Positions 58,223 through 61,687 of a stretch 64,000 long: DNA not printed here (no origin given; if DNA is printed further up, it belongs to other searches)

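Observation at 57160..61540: Second B12 riboswitch drives btuF plus a 1055-aa BNR beta-propeller surface protein - candidate cell-surface corrinoid capture protein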

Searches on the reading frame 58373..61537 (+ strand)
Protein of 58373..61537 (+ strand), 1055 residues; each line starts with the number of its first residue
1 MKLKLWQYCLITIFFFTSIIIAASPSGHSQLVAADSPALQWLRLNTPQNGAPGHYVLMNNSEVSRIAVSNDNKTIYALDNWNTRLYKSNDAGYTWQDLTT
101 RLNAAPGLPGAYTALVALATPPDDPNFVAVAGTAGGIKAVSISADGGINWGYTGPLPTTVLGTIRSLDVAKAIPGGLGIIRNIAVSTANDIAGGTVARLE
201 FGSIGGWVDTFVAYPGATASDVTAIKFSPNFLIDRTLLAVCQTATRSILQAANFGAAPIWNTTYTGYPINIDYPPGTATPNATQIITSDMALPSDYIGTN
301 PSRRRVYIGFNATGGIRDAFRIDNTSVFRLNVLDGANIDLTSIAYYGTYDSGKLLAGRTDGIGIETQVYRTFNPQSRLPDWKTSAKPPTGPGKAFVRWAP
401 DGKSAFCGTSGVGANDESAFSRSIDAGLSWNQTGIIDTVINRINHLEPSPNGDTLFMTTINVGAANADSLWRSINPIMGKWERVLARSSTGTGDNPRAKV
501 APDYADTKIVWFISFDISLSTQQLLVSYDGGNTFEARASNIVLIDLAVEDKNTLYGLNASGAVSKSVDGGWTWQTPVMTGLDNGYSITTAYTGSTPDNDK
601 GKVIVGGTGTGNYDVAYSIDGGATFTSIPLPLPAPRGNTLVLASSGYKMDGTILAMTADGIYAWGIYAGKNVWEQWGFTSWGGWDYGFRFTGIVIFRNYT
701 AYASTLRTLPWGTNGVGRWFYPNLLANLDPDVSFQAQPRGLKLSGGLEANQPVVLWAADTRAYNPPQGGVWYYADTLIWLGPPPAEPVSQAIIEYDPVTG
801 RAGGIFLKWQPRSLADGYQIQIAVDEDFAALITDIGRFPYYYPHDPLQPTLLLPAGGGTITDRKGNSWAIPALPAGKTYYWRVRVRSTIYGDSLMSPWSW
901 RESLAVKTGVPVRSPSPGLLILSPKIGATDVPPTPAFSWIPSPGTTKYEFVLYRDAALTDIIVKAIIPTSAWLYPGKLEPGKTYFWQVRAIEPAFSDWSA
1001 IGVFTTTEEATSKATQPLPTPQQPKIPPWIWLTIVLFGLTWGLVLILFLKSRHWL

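Call 7: search_protein_families(library=pfam, proteins=[window:58373-61537:+], max_evalue=1)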
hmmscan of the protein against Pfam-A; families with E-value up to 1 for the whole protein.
window:58373-61537:+ (1055 aa): 7 families
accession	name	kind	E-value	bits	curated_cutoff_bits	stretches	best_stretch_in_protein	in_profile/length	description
PF25788.1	Ig_Rha78A_N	-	2e-06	28.5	27.4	2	867-901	65-99/105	Rha78A-like, N-terminal immunoglobulin domain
PF15902.12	Sortilin-Vps10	-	0.00018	20.9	33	1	66-148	28-107/446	Sortilin, neurotensin receptor 3,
PF16656.11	Pur_ac_phosph_N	-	0.001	20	30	1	977-1006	67-93/93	Purple acid Phosphatase, N-terminal domain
PF02012.26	BNR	-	0.0056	16.9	27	0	86-96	1-11/12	BNR/Asp-box repeat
PF13088.12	BNR_2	-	0.013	15.3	31.4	0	563-590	188-215/277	BNR repeat-like domain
PF14870.12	PSII_BNR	-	0.038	13.7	27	0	535-577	228-270/303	Photosynthesis system II assembly factor YCF48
PF19755.4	DUF6242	-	0.14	12.4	29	0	36-95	173-217/217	Domain of unknown function (DUF6242)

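Call 8: search_protein_families(library=ncbifam, proteins=[window:58373-61537:+], max_evalue=1)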
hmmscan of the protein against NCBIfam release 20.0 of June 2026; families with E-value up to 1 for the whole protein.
window:58373-61537:+ (1055 aa): 1 family
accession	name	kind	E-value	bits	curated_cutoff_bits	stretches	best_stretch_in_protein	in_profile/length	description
NF045728.1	glycosyl_F510_1955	equivalog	1.1e-14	54.3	175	2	66-157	98-177/246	F510_1955 family glycosylhydrolase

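Call 11: find_homologous_proteins(query=window:58373-61537:+, max_evalue=0.001)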
Query window:58373-61537:+ (1055 aa): 376 proteins with E <= 0.001 among 8000 candidates; the best 120 are listed.
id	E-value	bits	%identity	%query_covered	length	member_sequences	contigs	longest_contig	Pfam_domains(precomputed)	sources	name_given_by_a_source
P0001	0.0e+0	2432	100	100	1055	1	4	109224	PF25788.3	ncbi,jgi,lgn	-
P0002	0.0e+0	1370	60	98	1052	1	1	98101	PF25788.3,PF16656.12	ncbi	-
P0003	2.8e-274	931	46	100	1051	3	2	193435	-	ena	-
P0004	2.3e-268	911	47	95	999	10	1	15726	-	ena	-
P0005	2.9e-264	898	47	95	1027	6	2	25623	-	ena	-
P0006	3.9e-263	894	47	95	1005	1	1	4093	PF25788.3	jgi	-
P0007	3.3e-256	871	44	96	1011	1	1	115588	-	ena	-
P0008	1.8e-246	839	49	83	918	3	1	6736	-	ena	-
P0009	1.6e-245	836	47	87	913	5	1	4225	PF15902.13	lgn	-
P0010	2.9e-245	835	47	87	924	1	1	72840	-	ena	-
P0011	1.4e-234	800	45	87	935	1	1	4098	-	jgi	jgi:hypothetical protein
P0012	7.6e-234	797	45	87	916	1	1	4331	PF15902.13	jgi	-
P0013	3.0e-230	785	48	83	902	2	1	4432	-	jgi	-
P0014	1.7e-228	779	46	86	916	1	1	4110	PF15902.13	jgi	-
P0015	8.3e-218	744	45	87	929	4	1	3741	PF15902.13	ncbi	ncbi:hypothetical protein ACFLRP_05400 [Bacteroidota bacterium]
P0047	6.2e-178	612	39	99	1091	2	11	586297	PF25788.3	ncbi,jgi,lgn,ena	-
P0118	6.6e-96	340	32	100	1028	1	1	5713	PF25852.1,PF25788.3,PF15902.13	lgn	-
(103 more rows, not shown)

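Call 14: find_related_loci(query=A1, collection=genome_contigs, flank=8000)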
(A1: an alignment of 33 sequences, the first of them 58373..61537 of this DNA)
Query A1 (1055 aa) in genome_contigs; peptide patterns used: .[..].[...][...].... (x = any residue, [..] = any of these).
385 stretches matched a pattern; 379 encode a relative of the query (tblastn E <= 1e-3); the best 80 are kept; 77 distinct loci.
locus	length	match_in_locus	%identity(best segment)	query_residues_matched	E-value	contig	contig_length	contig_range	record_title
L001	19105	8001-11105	60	1-1038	0e+0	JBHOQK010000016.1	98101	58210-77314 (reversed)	MAG: Dehalococcoidia bacterium isolate C0_12 k141_4577, whole genome shotgun sequence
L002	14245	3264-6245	47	15-1008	0e+0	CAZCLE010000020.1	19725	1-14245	MAG TPA_asm: uncultured Dehalococcoidales bacterium isolate binchicken_co332_61 genome assembly, contig: NODE_435_length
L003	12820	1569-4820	40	3-1053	0e+0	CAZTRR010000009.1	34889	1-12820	MAG TPA_asm: uncultured Dehalococcoidales bacterium isolate SRP068000_co2_18 genome assembly, contig: NODE_558_length_34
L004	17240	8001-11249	39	2-1052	0e+0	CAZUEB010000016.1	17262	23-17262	MAG TPA_asm: uncultured Dehalococcoidales bacterium isolate SRP098346_co1_299 genome assembly, contig: NODE_3387_length_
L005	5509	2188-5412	40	11-1052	0e+0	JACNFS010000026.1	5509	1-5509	MAG: Dehalococcoidia bacterium isolate NIOZ-UU108 NIOZ-UU_NODE_19003_length_5509_cov_14.3733, whole genome shotgun seque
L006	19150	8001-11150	38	2-1014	0e+0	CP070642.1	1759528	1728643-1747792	MAG: Chloroflexota bacterium isolate bin905 chromosome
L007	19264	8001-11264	38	10-1053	0e+0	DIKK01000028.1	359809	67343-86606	MAG TPA_asm: Dehalococcoidia bacterium UBA5620 UBA5620_contig_10908, whole genome shotgun sequence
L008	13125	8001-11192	39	1-1036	0e+0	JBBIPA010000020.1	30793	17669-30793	MAG: Chloroflexota bacterium isolate TCS170221_bin_292 NODE_1164_length_30793_cov_5.508784, whole genome shotgun sequenc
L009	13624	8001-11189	37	2-1034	0e+0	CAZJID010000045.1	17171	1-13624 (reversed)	MAG TPA_asm: uncultured Dehalococcoidales bacterium isolate SRP214966_co4_401 genome assembly, contig: NODE_2893_length_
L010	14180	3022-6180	38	25-1031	0e+0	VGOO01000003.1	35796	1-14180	MAG: Chloroflexi bacterium isolate M_DeepCast_400m_m2_044 M_DeepCast_400m_m2_044_Ga0194112_10001376, whole genome shotgu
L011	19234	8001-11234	37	1-1023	2e-178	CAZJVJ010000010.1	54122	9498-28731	MAG TPA_asm: uncultured Dehalococcoidales bacterium isolate binchicken_co40_102 genome assembly, contig: NODE_508_length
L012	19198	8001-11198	37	1-1036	4e-176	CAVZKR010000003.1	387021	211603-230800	MAG: uncultured Chloroflexia bacterium isolate MFD04408.bin.2.47 genome assembly, contig: contig_26529, whole genome sho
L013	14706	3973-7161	42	9-1050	0e+0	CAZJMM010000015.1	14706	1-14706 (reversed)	MAG TPA_asm: uncultured Dehalococcoidaceae bacterium isolate binchicken_co10_219 genome assembly, contig: NODE_2487_leng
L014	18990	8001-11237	37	32-1053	0e+0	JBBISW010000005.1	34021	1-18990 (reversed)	MAG: Chloroflexota bacterium isolate SLF170214_bin_382 NODE_1003_length_34021_cov_11.476859, whole genome shotgun sequen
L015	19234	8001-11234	35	11-1055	9e-169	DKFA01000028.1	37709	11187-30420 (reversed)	MAG TPA_asm: Dehalococcoidia bacterium UBA6808 UBA6808_contig_19346, whole genome shotgun sequence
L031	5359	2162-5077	31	39-1034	8e-112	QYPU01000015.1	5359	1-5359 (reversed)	MAG: Dehalococcoidia bacterium isolate PowLak16_MAG20 c_000000069272, whole genome shotgun sequence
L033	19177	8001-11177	32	2-1007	1e-110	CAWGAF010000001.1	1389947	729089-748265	MAG: uncultured Chloroflexia bacterium isolate MFD04408.bin.2.19 genome assembly, contig: contig_17373, whole genome sho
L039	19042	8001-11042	31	10-1006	2e-105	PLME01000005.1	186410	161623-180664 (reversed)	MAG: Dehalococcoidia bacterium isolate fen_1075 73.20120800_E3S.24_contig_222, whole genome shotgun sequence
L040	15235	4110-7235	41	11-1009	0e+0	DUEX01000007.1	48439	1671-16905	MAG TPA_asm: Dehalococcoidia bacterium isolate W265 Contig7, whole genome shotgun sequence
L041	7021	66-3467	30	9-1055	1e-104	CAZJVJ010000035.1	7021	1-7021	MAG TPA_asm: uncultured Dehalococcoidales bacterium isolate binchicken_co40_102 genome assembly, contig: NODE_4432_lengt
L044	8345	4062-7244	29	7-1053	5e-103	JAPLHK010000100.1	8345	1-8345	MAG: Chloroflexota bacterium isolate LacPavin_0419_WC90_MAG_53_8 LacPavin_0419_WC90_scaffold_431059, whole genome shotgu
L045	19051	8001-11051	31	7-1006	2e-102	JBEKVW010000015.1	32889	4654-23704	MAG: Dehalococcoidia bacterium isolate SPRUCE 613 SPRUCE_613_15, whole genome shotgun sequence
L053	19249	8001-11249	32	39-1031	4e-99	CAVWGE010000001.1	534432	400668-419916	MAG: uncultured Chloroflexia bacterium isolate MFD04408.bin.1.9 genome assembly, contig: contig_16032, whole genome shot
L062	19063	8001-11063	30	2-1006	1e-95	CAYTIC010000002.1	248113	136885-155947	MAG TPA_asm: uncultured Dehalococcoidales bacterium isolate SRP302447_co3_791 genome assembly, contig: NODE_114_length_2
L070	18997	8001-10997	30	40-1053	9e-111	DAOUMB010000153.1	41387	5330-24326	MAG TPA_asm: Dehalococcoidia bacterium isolate W31_73 k127_923119, whole genome shotgun sequence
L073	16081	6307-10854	31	32-1055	7e-120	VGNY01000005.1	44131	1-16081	MAG: Chloroflexi bacterium isolate M_DeepCast_200m_mx_194 M_DeepCast_200m_mx_194_Ga0194113_10000725, whole genome shotgu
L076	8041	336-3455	29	10-1053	4e-84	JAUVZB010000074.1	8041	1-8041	MAG: Dehalococcoidia bacterium isolate CSMAG_1257 CSMAG_1257_k141_595002_length_8041_cov_28.1147, whole genome shotgun s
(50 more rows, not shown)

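Call 31: find_encoding_contigs(protein=P0001, flank=10000, max_places=4)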
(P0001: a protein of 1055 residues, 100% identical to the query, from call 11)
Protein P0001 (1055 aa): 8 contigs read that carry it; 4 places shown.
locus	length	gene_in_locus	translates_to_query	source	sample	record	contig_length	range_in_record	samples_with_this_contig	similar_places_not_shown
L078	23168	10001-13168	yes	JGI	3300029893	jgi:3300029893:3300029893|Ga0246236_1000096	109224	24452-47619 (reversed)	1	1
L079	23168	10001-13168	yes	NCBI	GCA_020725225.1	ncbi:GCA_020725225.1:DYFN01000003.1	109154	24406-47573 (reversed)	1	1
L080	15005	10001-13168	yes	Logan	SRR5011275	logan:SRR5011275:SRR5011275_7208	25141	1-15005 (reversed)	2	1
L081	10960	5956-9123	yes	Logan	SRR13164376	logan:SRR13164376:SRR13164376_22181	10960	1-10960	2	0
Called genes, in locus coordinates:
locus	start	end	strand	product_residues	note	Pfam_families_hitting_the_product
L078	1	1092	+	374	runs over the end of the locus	PF01032:FecCD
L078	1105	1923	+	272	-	PF02463:SMC_N (faint), PF13476:AAA_23 (faint), PF00005:ABC_tran, PF13304:AAA_21 (faint)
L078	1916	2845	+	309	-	PF03186:CobD_Cbib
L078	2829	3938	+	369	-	PF00155:Aminotran_1_2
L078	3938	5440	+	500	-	PF01656:CbiA, PF13500:AAA_26, PF07685:GATase_3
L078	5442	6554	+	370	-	PF02277:DBI_PRT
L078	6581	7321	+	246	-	PF02654:CobS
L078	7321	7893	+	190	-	PF02283:CobU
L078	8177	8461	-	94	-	-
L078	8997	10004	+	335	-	PF01497:Peripla_BP_2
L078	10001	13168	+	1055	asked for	PF25788:Ig_Rha78A_N (faint)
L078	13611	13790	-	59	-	PF01934:HepT-like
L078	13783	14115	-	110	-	PF01909:NTP_transf_2, PF18765:Polbeta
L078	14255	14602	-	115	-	PF01934:HepT-like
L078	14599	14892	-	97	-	PF18765:Polbeta, PF01909:NTP_transf_2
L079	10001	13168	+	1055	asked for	PF25788:Ig_Rha78A_N (faint)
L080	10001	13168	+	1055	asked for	PF25788:Ig_Rha78A_N (faint)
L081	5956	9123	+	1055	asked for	PF25788:Ig_Rha78A_N (faint)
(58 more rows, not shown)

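Call 34: predict_structure(alignment_id=A1)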
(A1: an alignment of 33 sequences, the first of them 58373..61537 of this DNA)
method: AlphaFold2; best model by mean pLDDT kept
length: 1055 residues; sequences in the alignment: 33
mean_pLDDT: 84.1   pTM: 0.76
mean pLDDT of the five models: 84.1, 82.4, 82.2, 81.6, 79.4
residues with pLDDT >= 90: 501; 70-90: 409; 50-70: 96; < 50: 49
segments of 3 or more residues with pLDDT < 50: 1-3, 21-35, 910-917, 1009-1026
pLDDT, mean of each block of 10 residues (from residue 1): 57 64 37 53 82 76 94 94 93 93 95 95 96 93 96 87 92 86 92 89 84 67 95 94 88 82 87 67 87 96 95 88 93 91 96 95 88 95 94 94 96 81 96 91 90 91 75 80 82 76 91 79 89 92 92 94 94 95 94 74 95 95 96 89 88 90 89 82 70 82 73 59 59 74 83 86 83 83 86 72 86 87 93 91 89 86 91 87 88 81 78 53 84 90 86 86 92 89 90 77 76 33 48 80 80 51
secondary structure, 60 per line:
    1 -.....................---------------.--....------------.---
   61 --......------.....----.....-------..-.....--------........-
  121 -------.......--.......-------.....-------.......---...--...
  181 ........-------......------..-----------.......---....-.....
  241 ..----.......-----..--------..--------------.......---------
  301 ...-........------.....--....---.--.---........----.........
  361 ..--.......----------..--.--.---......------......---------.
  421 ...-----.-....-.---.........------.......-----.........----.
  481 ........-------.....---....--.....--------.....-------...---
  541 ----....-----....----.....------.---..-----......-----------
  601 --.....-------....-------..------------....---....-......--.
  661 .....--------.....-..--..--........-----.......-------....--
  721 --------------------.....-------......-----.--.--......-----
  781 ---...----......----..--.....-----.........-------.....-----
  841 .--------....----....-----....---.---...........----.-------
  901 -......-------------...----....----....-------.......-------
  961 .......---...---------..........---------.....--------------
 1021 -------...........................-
elements in order (helices of 4 or more, strands of 3 or more residues): H2-22 E41-44 E63-68 E75-79 E84-88 H99-103 E112-119 E128-134 E137-143 E151-155 E163-169 E173-175 E178-188 E196-201 E221-227 H231-234 E236-242 E247-253 E285-291 E305-312 E319-323 E326-329 E340-347 E352-362 E365-371 E393-398 E405-410 E420-423 E431-434 E440-448 E455-461 E467-475 E480-488 E496-500 H504-507 E510-514 E523-527 E535-537 E545-548 E554-557 E562-566 E584-589 E603-607 E615-618 E640-643 H647-650 E652-657 E660-665 E674-678 E688-695 E701-707 E715-718 E741-745 E753-758 E770-775 E784-786 E791-796 E805-809 E815-823 E831-835 E850-853 E858-861 E867-870 E878-888 E902-907 E921-923 E928-931 E936-939 E947-953 E961-967 E971-973 E983-992 E1002-1006 H1028-1054
